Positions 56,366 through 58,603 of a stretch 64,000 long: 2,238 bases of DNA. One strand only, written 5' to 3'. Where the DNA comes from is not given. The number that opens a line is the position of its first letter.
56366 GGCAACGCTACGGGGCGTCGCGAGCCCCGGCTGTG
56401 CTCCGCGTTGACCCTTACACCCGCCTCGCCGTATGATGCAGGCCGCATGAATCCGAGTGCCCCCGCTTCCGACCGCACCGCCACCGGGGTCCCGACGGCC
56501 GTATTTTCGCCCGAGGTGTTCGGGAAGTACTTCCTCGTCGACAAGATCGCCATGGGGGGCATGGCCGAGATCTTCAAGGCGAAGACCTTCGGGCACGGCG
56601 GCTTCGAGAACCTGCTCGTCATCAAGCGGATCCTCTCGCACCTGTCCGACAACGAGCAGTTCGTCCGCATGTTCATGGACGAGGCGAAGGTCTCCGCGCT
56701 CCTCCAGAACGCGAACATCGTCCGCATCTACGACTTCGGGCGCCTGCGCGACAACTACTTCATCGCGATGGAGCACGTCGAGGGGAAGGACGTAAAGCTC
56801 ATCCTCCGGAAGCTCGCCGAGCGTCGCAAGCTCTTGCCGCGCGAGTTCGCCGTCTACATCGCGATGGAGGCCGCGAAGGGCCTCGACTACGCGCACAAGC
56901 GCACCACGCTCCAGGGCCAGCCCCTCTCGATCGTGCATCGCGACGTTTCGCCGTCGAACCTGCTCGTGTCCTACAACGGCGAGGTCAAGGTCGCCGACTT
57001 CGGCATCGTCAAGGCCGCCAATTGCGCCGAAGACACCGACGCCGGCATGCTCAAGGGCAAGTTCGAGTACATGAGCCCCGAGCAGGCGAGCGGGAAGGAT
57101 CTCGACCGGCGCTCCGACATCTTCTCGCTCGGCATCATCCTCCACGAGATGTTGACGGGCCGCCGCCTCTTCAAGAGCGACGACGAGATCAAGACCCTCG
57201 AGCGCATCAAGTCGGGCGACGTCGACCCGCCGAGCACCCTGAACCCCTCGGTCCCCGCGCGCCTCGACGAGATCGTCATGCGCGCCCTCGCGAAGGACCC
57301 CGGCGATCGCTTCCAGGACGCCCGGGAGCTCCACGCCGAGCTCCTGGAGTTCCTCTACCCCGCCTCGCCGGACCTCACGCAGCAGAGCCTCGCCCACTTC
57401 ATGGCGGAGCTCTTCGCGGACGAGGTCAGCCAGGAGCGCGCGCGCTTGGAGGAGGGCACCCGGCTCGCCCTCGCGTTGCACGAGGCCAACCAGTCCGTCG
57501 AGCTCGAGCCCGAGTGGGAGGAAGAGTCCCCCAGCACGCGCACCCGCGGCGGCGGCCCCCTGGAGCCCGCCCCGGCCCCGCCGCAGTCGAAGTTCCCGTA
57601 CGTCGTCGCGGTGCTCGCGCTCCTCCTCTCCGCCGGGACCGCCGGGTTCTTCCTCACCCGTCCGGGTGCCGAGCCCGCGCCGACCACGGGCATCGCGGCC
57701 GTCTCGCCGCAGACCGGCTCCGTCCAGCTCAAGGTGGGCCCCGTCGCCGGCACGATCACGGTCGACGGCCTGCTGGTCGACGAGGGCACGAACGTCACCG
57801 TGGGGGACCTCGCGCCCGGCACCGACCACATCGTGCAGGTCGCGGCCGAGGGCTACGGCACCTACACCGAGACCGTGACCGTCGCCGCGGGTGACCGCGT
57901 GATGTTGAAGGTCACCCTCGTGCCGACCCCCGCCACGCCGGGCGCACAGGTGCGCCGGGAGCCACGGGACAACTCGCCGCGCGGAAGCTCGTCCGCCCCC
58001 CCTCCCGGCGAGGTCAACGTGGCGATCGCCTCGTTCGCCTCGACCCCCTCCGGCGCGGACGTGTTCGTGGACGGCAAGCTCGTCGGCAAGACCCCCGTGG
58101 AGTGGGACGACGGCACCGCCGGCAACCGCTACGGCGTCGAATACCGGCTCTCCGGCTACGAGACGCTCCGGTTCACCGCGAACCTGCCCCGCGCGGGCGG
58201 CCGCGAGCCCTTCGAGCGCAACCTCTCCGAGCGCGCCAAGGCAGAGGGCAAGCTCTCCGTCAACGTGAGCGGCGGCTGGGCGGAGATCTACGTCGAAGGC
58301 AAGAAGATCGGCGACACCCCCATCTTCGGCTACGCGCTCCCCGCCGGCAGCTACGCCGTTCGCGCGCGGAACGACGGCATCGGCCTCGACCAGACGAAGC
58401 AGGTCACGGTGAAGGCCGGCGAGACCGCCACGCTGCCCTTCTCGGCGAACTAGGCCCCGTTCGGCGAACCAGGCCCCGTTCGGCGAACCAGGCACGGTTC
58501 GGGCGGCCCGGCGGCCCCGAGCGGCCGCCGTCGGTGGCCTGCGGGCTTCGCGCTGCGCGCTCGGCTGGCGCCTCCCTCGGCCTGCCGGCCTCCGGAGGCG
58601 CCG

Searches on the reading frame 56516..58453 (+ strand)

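Call 83: search_protein_families(library=pfam, proteins=[window:56516-58453:+], max_evalue=0.001)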
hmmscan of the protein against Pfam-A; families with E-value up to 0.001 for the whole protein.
window:56516-58453:+ (645 aa): 4 families
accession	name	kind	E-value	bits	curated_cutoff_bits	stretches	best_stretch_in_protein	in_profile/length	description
PF00069.31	Pkinase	-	1.7e-36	126.5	31.7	1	9-267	5-253/263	Protein kinase domain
PF07714.23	PK_Tyr_Ser-Thr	-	2.9e-29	102.6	23.1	1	9-266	5-249/258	Protein tyrosine and serine/threonine kinase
PF08308.17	PEGA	-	5e-24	84.4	20.8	3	508-556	7-54/71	PEGA domain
PF13620.12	CarboxypepD_reg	-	2.5e-06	28.2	32.3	0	426-468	39-81/82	Carboxypeptidase regulatory-like domain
